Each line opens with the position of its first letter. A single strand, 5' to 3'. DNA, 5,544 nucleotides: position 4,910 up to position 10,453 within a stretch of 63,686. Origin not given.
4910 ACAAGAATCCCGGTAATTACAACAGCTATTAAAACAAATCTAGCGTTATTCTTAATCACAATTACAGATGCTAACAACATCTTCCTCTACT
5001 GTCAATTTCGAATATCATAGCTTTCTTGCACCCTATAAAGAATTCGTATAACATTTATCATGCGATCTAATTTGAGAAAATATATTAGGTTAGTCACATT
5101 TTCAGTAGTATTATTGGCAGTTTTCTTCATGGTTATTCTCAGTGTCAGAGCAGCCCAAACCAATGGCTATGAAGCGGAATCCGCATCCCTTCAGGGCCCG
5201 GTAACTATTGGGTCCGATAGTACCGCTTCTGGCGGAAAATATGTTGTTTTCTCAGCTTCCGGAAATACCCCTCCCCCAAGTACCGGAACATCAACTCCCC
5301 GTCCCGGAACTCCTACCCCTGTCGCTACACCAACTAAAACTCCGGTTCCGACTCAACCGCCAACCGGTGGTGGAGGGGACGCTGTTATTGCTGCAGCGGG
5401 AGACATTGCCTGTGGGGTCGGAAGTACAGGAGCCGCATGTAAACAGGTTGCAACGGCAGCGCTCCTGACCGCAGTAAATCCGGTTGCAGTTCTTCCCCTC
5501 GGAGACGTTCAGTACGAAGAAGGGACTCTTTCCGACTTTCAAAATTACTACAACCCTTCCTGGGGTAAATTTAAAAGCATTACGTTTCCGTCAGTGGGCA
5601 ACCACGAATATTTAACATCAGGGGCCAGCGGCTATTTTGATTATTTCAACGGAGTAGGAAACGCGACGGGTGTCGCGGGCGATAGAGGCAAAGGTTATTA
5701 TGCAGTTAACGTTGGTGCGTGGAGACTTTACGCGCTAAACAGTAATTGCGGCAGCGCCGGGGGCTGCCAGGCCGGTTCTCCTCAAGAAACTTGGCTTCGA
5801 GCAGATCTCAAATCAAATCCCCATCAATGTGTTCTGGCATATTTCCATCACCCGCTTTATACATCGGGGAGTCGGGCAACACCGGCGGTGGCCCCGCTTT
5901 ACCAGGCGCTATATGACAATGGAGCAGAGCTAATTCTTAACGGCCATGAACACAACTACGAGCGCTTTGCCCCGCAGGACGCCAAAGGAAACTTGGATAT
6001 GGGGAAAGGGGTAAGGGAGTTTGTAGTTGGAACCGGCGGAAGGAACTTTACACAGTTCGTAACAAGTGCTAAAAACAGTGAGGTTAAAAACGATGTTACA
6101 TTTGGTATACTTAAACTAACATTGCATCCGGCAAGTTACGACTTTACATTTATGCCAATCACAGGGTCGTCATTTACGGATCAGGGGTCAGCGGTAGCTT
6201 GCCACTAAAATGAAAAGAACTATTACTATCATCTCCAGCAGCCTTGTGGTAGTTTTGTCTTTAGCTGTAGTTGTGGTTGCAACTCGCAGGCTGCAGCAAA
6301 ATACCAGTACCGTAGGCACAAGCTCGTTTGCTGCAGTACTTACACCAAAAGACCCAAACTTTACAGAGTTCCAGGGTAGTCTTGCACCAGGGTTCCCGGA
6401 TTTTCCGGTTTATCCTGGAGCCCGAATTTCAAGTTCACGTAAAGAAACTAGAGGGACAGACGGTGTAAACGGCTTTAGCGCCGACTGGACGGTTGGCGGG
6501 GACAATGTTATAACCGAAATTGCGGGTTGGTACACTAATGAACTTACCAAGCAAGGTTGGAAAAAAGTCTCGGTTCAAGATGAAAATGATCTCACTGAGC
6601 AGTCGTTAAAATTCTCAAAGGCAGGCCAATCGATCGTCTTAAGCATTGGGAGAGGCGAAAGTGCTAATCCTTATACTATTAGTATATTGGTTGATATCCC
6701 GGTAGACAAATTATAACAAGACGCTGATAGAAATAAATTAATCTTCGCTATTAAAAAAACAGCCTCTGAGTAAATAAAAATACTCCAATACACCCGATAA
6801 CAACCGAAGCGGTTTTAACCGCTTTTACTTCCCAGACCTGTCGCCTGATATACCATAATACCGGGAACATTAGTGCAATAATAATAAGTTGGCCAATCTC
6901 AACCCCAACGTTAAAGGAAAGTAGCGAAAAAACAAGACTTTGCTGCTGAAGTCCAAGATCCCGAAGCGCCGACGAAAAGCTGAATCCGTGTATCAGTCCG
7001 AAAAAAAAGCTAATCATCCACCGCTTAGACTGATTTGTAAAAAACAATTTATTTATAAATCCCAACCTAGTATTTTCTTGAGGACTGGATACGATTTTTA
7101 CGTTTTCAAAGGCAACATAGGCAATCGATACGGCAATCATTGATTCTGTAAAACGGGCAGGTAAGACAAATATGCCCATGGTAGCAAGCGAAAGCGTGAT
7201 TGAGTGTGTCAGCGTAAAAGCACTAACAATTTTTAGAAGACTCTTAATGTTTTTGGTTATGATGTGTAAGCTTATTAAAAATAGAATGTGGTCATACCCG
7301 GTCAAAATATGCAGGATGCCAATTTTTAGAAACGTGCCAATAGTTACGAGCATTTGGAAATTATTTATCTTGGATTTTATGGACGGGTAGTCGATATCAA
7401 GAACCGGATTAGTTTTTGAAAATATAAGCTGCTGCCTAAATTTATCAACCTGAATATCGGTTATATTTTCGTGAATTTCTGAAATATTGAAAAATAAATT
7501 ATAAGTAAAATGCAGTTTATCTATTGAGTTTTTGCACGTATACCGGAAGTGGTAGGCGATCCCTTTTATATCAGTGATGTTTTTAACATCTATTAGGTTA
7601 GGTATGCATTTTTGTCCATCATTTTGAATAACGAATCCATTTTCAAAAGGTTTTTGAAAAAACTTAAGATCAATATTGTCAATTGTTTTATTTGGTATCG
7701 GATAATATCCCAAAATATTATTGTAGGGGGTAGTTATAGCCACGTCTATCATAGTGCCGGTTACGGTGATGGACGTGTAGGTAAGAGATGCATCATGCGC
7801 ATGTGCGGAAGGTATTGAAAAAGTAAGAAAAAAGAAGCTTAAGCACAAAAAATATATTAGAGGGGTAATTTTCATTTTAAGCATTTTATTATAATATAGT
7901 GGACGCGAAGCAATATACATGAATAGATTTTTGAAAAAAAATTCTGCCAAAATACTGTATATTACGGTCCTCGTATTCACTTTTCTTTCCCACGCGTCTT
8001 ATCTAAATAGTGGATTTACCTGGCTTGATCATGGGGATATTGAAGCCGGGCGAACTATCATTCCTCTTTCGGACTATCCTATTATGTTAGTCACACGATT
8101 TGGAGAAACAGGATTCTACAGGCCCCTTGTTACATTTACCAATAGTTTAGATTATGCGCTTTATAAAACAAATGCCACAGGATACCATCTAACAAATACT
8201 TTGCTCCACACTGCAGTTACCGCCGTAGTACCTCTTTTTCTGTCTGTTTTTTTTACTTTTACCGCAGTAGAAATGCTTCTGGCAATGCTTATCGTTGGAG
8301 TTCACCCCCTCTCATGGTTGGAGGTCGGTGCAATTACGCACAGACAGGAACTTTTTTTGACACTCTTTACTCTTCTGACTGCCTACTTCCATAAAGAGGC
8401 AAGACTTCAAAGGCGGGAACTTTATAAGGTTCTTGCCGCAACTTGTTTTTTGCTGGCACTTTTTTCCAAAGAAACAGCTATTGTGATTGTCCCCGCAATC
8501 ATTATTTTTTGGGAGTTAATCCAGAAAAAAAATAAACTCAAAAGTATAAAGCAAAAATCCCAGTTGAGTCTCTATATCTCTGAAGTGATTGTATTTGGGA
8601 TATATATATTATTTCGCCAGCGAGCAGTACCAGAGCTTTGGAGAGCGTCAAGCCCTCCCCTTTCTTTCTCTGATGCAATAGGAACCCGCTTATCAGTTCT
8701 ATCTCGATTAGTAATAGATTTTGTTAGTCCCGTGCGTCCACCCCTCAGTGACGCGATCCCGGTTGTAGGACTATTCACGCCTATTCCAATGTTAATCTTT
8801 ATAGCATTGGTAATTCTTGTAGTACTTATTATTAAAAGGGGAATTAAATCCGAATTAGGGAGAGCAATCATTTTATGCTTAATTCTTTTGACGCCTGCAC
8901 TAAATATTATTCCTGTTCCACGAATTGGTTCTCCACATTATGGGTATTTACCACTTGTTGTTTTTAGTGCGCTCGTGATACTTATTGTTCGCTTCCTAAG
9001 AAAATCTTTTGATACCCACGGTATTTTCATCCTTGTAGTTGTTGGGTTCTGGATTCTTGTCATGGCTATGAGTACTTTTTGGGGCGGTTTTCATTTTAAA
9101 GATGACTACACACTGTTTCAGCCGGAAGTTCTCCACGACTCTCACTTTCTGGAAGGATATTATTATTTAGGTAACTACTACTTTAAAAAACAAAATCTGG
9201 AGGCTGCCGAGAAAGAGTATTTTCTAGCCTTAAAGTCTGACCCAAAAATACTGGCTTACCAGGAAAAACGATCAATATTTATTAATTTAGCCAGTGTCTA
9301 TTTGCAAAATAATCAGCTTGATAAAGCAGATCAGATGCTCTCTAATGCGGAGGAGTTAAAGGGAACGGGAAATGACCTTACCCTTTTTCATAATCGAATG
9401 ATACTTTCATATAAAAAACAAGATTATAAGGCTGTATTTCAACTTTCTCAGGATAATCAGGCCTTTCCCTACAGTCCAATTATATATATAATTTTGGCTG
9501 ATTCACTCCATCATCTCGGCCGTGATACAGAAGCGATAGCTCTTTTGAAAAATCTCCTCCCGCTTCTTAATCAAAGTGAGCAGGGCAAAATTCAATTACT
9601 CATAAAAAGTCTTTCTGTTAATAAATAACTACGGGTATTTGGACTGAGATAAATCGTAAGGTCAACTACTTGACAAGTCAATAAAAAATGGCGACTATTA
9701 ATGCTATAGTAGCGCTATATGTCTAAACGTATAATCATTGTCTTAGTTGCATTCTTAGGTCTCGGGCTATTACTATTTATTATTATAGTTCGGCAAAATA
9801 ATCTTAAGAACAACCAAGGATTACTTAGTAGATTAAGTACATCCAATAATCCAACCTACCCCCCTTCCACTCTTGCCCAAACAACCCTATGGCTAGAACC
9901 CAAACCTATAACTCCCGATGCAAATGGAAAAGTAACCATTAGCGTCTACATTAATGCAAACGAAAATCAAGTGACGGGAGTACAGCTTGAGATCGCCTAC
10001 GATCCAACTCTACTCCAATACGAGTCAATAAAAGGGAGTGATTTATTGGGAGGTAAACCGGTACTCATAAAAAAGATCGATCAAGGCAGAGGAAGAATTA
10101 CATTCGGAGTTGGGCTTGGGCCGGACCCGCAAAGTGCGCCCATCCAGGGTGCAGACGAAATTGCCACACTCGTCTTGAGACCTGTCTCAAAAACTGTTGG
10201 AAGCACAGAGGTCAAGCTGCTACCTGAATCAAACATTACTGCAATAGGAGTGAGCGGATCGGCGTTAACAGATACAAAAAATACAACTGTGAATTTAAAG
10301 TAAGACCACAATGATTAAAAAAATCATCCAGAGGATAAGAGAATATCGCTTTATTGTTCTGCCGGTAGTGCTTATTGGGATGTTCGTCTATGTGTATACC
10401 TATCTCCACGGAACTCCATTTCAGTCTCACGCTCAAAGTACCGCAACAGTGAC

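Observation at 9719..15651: Cohesin-dockerin surface-display locus whose cargo is metallophosphoesterases rather than glycoside hydrolases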

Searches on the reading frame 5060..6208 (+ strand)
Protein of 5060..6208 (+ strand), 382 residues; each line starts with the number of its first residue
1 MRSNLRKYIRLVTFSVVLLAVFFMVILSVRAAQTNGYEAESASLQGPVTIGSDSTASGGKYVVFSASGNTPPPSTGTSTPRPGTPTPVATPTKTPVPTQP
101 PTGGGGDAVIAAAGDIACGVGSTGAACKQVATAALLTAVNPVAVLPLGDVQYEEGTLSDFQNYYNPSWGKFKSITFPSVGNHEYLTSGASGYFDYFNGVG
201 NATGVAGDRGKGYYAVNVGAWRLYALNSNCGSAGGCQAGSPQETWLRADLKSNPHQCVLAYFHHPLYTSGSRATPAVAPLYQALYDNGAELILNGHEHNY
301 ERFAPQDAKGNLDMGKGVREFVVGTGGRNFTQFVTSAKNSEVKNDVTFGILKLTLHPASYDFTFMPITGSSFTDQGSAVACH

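Call 24: search_protein_families(library=pfam, proteins=[window:5060-6208:+], max_evalue=0.1)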
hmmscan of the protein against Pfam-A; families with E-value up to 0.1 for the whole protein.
window:5060-6208:+ (382 aa): 1 family
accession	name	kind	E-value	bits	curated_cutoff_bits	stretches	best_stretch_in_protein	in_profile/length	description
PF00149.33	Metallophos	-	2.2e-10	41.7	21.5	1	132-300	18-191/191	Calcineurin-like phosphoesterase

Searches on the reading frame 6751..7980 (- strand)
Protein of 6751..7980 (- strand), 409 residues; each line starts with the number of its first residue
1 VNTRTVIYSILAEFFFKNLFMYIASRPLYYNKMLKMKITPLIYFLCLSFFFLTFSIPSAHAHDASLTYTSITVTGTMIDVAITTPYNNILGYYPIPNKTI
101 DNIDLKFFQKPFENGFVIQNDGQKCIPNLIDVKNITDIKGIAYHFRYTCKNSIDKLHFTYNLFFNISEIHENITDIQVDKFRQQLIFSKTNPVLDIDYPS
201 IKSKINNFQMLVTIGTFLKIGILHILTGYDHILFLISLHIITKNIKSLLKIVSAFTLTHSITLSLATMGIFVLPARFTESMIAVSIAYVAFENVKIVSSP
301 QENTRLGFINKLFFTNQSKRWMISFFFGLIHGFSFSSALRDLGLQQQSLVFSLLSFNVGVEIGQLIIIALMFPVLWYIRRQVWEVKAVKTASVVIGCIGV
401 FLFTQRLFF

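Call 3: search_protein_families(library=pfam, proteins=[window:6751-7980:-], max_evalue=1)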
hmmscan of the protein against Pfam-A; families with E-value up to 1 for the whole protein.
window:6751-7980:- (409 aa): 2 families
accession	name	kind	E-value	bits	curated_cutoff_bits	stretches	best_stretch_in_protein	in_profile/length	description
PF13795.12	HupE_UreJ_2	-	5.2e-46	156.6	24.5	1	217-380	1-154/156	HupE / UreJ protein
PF04955.18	HupE_UreJ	-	2e-06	27.9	23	1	219-287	23-90/179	HupE / UreJ protein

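Call 4: search_protein_families(library=ncbifam, proteins=[window:6751-7980:-], max_evalue=1)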
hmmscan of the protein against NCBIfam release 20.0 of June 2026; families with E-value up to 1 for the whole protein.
window:6751-7980:- (409 aa): 0 families

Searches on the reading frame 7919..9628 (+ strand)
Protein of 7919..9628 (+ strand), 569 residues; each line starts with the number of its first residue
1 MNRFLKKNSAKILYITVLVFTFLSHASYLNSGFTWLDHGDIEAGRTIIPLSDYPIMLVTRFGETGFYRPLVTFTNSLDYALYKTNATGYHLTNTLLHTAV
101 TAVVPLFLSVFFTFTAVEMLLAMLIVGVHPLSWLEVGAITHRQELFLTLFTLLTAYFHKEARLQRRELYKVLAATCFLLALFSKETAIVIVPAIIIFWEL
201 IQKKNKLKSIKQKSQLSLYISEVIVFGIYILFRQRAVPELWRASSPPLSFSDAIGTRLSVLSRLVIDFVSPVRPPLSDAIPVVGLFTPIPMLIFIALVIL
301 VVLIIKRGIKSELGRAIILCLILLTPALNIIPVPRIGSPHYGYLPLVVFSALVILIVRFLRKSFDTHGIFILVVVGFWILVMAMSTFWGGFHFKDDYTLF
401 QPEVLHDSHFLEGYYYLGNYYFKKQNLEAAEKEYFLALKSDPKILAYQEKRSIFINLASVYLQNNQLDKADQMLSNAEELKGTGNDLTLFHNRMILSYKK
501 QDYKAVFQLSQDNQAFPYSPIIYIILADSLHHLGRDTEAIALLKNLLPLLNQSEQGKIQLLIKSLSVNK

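Call 3: search_protein_families(library=pfam, proteins=[window:7919-9628:+], max_evalue=1)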
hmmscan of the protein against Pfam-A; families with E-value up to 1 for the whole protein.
window:7919-9628:+ (569 aa): 17 families
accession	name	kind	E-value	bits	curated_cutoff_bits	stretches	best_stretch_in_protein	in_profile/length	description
PF07719.23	TPR_2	-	1.8e-07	31.2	27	1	412-443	2-33/34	Tetratricopeptide repeat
PF00515.34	TPR_1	-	6.3e-06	26.2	27.8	1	412-443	2-33/34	Tetratricopeptide repeat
PF13181.12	TPR_8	-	7.7e-06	26.1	25.7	2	412-443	2-33/34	Tetratricopeptide repeat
PF14559.12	TPR_19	-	1e-05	26.2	25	1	513-552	18-57/68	Tetratricopeptide repeat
PF13428.12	TPR_14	-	1.4e-05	25.8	23.5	0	412-446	2-36/44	Tetratricopeptide repeat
PF13432.12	TPR_16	-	2.8e-05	24.9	32.7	1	413-442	33-62/65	Tetratricopeptide repeat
PF13231.12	PMT_2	-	5.6e-05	23.9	26.1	1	70-211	5-142/160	Dolichyl-phosphate-mannose-protein mannosyltransferase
PF13424.12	TPR_12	-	0.00015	22.3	30.1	1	414-477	6-71/77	Tetratricopeptide repeat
PF13431.12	TPR_17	-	0.00029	21.3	24.4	0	454-472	16-34/34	Tetratricopeptide repeat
PF25058.1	ARM_TT21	-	0.0011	19.3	27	1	441-504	47-111/155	Tetratricopeptide repeat protein 21 ARM repeat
PF13176.12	TPR_7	-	0.0025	18.2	27.9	0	525-554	4-32/36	Tetratricopeptide repeat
PF12895.13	ANAPC3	-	0.0059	17.3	27.2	1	498-545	34-81/82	Anaphase-promoting complex, cyclosome, subunit 3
PF13374.12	TPR_10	-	0.12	12.9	27.5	0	455-474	6-25/42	Tetratricopeptide repeat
PF17874.7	TPR_MalT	-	0.13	12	45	1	414-484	83-155/336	MalT-like TPR region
PF13174.12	TPR_6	-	0.14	13.4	26.3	0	526-547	6-27/33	Tetratricopeptide repeat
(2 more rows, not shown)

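Call 4: search_protein_families(library=ncbifam, proteins=[window:7919-9628:+], max_evalue=1)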
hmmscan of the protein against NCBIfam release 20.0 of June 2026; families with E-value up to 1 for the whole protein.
window:7919-9628:+ (569 aa): 7 families
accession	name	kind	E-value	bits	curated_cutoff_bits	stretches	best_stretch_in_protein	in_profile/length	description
TIGR02917.1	PEP_TPR_lipo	equivalog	0.00017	19.6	312.2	1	406-563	290-440/899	XrtA/PEP-CTERM system TPR-repeat protein PrsT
NF033920.0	C39_PA2778_fam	equivalog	0.00034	20.1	150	1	414-481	193-254/255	PA2778 family cysteine peptidase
TIGR02795.1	tol_pal_ybgF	equivalog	0.0056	17.3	90.1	1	413-475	41-100/119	tol-pal system protein YbgF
NF052400.1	M48_BAM_BepA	equivalog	0.016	14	570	1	442-556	298-411/483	beta-barrel assembly-enhancing protease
NF047507.1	TPR_BatC_Lepto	exception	0.022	14.2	175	1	414-446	99-131/214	TPR repeat-containing protein BatC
TIGR02521.1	type_IV_pilW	equivalog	0.025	14.1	154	1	418-504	106-186/234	type IV pilus biogenesis/stability protein PilW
NF052415.1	T3SS_chap_SctY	equivalog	0.029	14.9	70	1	452-547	7-104/106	type III secretion apparatus assembly chaperone SctY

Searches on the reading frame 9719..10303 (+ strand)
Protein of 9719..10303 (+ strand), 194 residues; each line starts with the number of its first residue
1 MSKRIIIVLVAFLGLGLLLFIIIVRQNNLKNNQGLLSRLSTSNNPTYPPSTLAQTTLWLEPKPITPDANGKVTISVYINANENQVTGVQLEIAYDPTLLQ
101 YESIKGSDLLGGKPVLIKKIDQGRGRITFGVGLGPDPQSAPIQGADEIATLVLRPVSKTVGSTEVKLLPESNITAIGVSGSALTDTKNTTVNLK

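Call 3: search_protein_families(library=pfam, proteins=[window:9719-10303:+], max_evalue=1)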
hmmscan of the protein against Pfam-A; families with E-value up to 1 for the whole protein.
window:9719-10303:+ (194 aa): 1 family
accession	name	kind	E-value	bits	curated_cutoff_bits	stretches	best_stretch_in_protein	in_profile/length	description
PF00963.24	Cohesin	-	1.4e-07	32.2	24.1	1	69-167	13-114/139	Cohesin domain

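Call 4: search_protein_families(library=ncbifam, proteins=[window:9719-10303:+], max_evalue=1)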
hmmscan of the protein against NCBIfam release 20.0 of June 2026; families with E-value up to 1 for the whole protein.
window:9719-10303:+ (194 aa): 1 family
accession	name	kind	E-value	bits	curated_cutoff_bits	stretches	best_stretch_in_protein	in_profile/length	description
NF033218.1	anchor_AmaP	equivalog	0.12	12.1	55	1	3-36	5-30/166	alkaline shock response membrane anchor protein AmaP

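Call 36: search_solved_structures(query=window:9719-10303:+, max_evalue=10)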
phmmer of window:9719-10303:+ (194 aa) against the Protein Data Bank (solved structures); distinct sequences matched with E-value up to 10: 2.
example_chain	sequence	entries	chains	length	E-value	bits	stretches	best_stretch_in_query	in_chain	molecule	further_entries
9cyn_A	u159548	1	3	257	0.27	14.3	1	68-127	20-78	Endoflagellar filament sheath protein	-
10lk_T1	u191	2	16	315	0.51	13.4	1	4-127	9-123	Flagellar filament sheath protein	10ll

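Call 39: find_homologous_proteins(query=window:9719-10303:+, max_evalue=0.001)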
Query window:9719-10303:+ (194 aa): 1 proteins with E <= 0.001 among 253 candidates.
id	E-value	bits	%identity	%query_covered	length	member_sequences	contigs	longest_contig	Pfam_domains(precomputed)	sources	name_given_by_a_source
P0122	3.4e-117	407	100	100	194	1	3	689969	PF00963.25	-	-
